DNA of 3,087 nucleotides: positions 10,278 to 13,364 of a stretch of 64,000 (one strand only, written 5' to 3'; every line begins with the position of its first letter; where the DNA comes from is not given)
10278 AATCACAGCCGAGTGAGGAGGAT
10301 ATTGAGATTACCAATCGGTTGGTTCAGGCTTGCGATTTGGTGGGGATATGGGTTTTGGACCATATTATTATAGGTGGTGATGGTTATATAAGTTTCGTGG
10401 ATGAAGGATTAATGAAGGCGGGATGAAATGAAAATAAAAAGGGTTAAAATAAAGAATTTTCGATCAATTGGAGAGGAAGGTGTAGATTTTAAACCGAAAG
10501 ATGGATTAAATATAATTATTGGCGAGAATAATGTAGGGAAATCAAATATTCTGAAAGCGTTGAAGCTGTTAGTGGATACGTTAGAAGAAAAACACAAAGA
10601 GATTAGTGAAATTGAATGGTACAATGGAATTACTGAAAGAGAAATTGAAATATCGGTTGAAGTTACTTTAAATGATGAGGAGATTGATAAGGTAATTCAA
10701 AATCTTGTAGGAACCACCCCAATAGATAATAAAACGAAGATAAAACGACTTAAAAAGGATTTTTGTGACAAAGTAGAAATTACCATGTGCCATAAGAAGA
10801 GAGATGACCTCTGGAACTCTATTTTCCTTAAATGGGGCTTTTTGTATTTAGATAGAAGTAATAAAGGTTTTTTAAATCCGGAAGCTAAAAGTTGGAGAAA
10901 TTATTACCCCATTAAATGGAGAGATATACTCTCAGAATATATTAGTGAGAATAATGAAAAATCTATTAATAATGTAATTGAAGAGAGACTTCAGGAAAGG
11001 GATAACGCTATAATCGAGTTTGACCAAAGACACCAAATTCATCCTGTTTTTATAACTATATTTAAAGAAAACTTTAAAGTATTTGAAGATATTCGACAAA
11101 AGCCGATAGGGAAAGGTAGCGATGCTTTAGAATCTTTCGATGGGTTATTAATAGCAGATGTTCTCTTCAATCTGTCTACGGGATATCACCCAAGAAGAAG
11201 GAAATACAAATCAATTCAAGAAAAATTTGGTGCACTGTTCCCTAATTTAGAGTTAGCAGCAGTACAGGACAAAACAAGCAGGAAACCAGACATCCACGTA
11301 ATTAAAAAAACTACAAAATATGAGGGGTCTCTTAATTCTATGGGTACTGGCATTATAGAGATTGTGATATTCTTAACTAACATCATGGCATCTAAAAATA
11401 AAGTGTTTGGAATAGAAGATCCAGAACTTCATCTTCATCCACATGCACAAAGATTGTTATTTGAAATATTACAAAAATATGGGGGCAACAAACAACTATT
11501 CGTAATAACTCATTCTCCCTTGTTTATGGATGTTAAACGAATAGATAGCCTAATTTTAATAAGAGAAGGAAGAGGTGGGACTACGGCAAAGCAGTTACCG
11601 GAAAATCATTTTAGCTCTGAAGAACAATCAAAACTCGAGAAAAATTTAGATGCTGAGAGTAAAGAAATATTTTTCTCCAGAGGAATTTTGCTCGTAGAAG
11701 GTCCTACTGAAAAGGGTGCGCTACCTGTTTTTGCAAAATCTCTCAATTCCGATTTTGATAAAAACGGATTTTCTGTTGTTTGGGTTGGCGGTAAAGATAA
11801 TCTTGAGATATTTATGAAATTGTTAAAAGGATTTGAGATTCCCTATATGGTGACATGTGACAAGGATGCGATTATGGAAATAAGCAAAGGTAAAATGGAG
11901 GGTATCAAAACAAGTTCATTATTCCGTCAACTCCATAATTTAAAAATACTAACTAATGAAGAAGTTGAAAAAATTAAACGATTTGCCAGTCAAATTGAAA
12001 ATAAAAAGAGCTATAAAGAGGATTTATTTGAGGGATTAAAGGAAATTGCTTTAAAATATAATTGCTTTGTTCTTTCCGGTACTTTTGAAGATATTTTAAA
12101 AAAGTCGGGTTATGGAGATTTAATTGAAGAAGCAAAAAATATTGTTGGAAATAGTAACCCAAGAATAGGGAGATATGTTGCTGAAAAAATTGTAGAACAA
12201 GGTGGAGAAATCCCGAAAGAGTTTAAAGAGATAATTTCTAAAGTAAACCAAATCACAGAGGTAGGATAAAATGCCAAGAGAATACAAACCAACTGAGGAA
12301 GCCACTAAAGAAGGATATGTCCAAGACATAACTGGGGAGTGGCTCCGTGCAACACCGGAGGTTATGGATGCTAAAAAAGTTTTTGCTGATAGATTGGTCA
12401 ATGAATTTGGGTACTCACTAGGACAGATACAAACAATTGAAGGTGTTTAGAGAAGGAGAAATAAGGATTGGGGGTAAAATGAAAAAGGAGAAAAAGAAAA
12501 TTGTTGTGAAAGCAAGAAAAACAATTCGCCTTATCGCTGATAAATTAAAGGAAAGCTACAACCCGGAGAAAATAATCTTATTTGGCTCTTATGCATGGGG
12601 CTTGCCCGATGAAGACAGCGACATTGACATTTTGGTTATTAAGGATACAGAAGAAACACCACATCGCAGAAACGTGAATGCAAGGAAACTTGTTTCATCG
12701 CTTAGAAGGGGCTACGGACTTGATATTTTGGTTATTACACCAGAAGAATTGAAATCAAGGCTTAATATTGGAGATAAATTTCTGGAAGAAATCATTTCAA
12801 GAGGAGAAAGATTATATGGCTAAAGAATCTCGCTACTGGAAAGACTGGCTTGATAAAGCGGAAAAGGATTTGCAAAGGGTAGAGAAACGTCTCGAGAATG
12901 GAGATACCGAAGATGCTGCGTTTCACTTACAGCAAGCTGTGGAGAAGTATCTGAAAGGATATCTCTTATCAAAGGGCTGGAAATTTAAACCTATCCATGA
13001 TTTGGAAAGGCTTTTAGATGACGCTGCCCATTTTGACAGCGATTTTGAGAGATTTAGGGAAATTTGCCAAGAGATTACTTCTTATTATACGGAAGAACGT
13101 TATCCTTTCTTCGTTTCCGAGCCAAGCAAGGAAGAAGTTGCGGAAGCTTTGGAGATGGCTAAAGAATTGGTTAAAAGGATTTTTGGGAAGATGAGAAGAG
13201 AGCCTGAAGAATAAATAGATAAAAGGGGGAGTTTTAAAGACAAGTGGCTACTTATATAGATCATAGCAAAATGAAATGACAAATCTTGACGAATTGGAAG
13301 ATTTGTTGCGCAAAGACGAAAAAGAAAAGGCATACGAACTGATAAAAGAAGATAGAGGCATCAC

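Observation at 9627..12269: RadC-like JAB protein translationally coupled to an OLD-family ATPase/TOPRIM nuclease: candidate two-gene defense module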

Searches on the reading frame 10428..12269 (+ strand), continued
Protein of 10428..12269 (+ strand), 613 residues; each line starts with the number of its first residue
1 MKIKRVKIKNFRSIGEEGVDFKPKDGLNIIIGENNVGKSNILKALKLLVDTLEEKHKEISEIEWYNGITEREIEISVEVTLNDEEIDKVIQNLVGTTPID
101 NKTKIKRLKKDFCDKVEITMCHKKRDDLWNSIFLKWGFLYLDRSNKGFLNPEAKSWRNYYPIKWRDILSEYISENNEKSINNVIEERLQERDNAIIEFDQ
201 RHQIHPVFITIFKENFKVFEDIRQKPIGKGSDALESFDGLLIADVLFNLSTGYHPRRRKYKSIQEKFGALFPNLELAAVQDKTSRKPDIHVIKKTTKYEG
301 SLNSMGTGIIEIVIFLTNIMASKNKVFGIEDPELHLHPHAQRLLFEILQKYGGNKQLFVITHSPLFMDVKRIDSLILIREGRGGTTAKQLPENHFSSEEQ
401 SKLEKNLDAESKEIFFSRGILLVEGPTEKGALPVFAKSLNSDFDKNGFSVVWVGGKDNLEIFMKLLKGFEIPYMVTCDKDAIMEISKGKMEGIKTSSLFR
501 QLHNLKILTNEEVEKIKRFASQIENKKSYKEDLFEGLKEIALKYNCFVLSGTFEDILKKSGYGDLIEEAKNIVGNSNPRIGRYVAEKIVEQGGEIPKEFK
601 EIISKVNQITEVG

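Call 73: find_encoding_contigs(protein=P0205, flank=6000, max_places=10)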
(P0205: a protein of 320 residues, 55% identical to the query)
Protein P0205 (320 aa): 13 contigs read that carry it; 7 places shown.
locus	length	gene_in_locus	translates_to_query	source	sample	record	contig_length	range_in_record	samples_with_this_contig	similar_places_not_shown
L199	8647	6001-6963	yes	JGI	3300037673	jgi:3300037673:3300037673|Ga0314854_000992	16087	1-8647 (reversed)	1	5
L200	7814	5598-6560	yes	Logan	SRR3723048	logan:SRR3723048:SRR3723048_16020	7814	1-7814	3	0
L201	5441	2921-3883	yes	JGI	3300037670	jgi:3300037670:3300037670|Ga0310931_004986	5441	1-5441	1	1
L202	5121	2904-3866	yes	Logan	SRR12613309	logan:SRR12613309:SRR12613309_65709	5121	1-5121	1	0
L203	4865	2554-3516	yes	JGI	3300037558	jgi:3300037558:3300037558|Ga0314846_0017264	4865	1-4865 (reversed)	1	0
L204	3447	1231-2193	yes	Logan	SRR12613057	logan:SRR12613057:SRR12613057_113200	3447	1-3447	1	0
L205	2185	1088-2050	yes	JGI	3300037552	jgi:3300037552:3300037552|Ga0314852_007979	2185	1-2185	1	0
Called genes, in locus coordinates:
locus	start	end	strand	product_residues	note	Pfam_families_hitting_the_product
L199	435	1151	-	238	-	PF27030:AbpE_bact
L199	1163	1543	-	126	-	PF09383:NIL, PF00037:Fer4 (weak), PF13237:Fer4_10, PF14697:Fer4_21, PF12838:Fer4_7, PF13187:Fer4_9, PF00037:Fer4 (weak), PF12837:Fer4_6 (weak), +7 more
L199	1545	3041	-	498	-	PF01837:HcyBio, PF00571:CBS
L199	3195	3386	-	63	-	PF17341:DUF5371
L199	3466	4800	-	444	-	PF00206:Lyase_1, PF08328:ASL_C (weak), PF10397:ADSL_C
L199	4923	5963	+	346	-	PF01008:IF-2B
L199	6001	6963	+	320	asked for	PF20582:UPF0758_N, PF14520:HHH_5 (weak), PF04002:RadC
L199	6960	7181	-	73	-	PF13173:AAA_14 (weak)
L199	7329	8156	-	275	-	PF13793:Pribosyltran_N, PF00156:Pribosyltran, PF14572:Pribosyl_synth (weak)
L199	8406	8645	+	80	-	?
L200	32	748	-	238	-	PF27030:AbpE_bact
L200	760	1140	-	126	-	PF09383:NIL, PF00037:Fer4 (weak), PF13237:Fer4_10, PF14697:Fer4_21, PF12838:Fer4_7, PF13187:Fer4_9, PF00037:Fer4 (weak), PF12837:Fer4_6 (weak), +7 more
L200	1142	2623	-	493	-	PF01837:HcyBio, PF00571:CBS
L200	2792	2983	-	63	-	PF17341:DUF5371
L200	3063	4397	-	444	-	PF00206:Lyase_1, PF08328:ASL_C (weak), PF10397:ADSL_C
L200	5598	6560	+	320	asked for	PF20582:UPF0758_N, PF14520:HHH_5 (weak), PF04002:RadC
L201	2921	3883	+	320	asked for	PF20582:UPF0758_N, PF14520:HHH_5 (weak), PF04002:RadC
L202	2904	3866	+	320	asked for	PF20582:UPF0758_N, PF14520:HHH_5 (weak), PF04002:RadC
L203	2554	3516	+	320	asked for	PF20582:UPF0758_N, PF14520:HHH_5 (weak), PF04002:RadC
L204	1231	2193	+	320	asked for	PF20582:UPF0758_N, PF14520:HHH_5 (weak), PF04002:RadC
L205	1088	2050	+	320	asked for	PF20582:UPF0758_N, PF14520:HHH_5 (weak), PF04002:RadC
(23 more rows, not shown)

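Call 75: find_related_loci(query=A2, collection=viral_contigs, flank=6000)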
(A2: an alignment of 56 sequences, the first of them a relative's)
Query A2 (335 aa) in viral_contigs; peptide patterns used: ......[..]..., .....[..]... (x = any residue, [..] = any of these).
600 stretches matched a pattern (row limit reached: there are more); 591 encode a relative of the query (tblastn E <= 1e-3); the best 80 are kept; 80 distinct loci.
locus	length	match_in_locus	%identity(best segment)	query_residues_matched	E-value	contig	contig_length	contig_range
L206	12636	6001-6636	41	109-326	1e-47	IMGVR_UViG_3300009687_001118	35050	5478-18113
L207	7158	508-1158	41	107-326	2e-45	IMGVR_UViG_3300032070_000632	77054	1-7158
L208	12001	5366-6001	42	109-326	4e-44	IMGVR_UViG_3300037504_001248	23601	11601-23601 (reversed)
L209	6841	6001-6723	36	84-330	8e-43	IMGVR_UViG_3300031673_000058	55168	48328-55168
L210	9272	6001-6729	35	85-333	1e-40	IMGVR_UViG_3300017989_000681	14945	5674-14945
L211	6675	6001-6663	42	109-331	8e-41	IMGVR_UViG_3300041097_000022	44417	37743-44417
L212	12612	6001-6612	40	119-332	1e-39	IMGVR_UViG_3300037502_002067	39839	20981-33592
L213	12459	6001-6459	44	181-333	2e-39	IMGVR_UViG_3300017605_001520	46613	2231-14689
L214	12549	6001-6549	42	145-330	3e-39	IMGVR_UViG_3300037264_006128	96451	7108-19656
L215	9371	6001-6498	42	165-330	7e-39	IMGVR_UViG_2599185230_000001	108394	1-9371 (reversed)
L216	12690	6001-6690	35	98-331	2e-38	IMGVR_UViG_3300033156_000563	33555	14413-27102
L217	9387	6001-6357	55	216-334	3e-38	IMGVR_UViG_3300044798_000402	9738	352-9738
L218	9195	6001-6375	51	210-334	9e-37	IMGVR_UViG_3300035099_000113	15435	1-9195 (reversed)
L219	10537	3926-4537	38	116-321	2e-36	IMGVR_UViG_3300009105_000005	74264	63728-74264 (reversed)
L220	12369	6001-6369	52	209-332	2e-36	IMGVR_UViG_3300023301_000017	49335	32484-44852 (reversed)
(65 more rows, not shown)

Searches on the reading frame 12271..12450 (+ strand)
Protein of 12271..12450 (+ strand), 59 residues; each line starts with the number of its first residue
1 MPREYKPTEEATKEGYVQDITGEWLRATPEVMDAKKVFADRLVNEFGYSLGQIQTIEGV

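Call 4: search_protein_families(library=pfam, proteins=[window:12271-12450:+], max_evalue=0.01)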
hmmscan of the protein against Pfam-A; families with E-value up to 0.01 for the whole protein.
window:12271-12450:+ (59 aa): 0 families

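Call 6: search_protein_families(library=padloc, proteins=[window:12271-12450:+], max_evalue=0.01)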
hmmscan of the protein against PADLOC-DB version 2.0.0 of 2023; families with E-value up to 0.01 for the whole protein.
window:12271-12450:+ (59 aa): 1 family
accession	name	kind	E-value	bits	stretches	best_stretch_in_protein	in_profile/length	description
PDLC03018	MTase_I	-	0.0088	12.5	1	20-53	15-47/749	Type I methyltransferase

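Call 7: search_protein_families(library=ncbifam, proteins=[window:12271-12450:+], max_evalue=0.01)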
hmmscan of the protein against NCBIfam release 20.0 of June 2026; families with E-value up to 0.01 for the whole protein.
window:12271-12450:+ (59 aa): 0 families

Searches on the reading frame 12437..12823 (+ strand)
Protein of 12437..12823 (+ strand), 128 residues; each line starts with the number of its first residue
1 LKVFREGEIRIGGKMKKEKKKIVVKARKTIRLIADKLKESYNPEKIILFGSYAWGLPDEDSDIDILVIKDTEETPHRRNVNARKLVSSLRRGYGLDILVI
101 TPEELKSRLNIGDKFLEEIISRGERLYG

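Call 4: search_protein_families(library=pfam, proteins=[window:12437-12823:+], max_evalue=0.01)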
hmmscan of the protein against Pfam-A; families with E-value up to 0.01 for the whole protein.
window:12437-12823:+ (128 aa): 4 families
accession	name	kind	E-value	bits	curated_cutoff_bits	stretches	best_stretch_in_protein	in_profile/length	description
PF01909.29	NTP_transf_2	-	1.1e-11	45.4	21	1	31-107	2-79/93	Nucleotidyltransferase domain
PF18765.7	Polbeta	-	6e-10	39.6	26.9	1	33-127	3-88/93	Polymerase beta, Nucleotidyltransferase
PF22600.2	MTPAP-like_central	-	8.4e-05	23.1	27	1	24-85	20-83/139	Poly(A) RNA polymerase, mitochondrial-like, central palm domain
PF10127.15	RlaP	-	0.007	16.5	23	1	49-68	26-45/249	RNA repair pathway DNA polymerase beta family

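Call 6: search_protein_families(library=padloc, proteins=[window:12437-12823:+], max_evalue=0.01)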
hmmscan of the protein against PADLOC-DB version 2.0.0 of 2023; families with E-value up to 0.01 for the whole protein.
window:12437-12823:+ (128 aa): 9 families
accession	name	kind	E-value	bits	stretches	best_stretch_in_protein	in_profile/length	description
PDLC04906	PDC-S09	-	1.5e-10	39.3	1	28-119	9-95/98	-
PDLC04903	PDC-S09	-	6.9e-10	37.2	1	27-101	8-84/108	-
PDLC04904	PDC-S09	-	9.2e-09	33.4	1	15-120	1-96/104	-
PDLC04907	PDC-S09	-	5.9e-08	30.8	1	20-74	4-58/114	-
PDLC04368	PDC-M05A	-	3.7e-07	28.2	1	21-122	84-183/201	-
PDLC04902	PDC-S09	-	8.3e-07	27.2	1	35-109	13-84/97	-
PDLC04905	PDC-S09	-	3.5e-05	22.1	1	35-107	13-84/101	-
PDLC04369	PDC-M05A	-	4.1e-05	21.3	1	22-122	84-179/201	-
PDLC00769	Cyclase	-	0.0078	13.7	0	26-73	24-78/261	oligonucleotide-cyclase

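Call 7: search_protein_families(library=ncbifam, proteins=[window:12437-12823:+], max_evalue=0.01)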
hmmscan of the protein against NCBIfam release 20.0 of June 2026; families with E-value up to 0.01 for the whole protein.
window:12437-12823:+ (128 aa): 3 families
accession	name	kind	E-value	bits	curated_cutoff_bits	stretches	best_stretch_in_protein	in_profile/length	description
NF047752.1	MntA_antitoxin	equivalog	4.7e-07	29.7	60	1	38-91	2-55/106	type VII toxin-antitoxin system MntA family adenylyltransferase antitoxin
NF051895.1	anti_phage_HalB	equivalog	8.9e-05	22.2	190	1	46-77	2-34/211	anti-phage Hailong system nucleotidyltransferase HalB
NF012212.1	ANT_9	subfamily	0.00023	20.6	340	1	25-85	5-63/249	aminoglycoside nucleotidyltransferase ANT(9)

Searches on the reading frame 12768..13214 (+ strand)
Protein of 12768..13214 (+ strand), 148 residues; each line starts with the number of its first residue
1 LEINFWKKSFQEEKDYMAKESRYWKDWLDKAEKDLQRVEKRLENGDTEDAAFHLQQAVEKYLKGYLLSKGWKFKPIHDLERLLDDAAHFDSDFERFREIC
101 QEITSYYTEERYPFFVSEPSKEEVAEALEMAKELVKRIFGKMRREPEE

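Call 4: search_protein_families(library=pfam, proteins=[window:12768-13214:+], max_evalue=0.01)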
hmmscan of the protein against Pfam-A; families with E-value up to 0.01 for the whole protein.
window:12768-13214:+ (148 aa): 1 family
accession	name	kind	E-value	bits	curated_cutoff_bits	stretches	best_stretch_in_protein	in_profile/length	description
PF05168.19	HEPN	-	1.1e-30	106.6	22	1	25-137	2-113/117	HEPN domain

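Call 6: search_protein_families(library=padloc, proteins=[window:12768-13214:+], max_evalue=0.01)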
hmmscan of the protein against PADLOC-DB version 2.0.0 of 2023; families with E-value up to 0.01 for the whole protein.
window:12768-13214:+ (148 aa): 0 families

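Call 7: search_protein_families(library=ncbifam, proteins=[window:12768-13214:+], max_evalue=0.01)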
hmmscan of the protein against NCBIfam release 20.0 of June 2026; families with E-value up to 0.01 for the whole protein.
window:12768-13214:+ (148 aa): 0 families
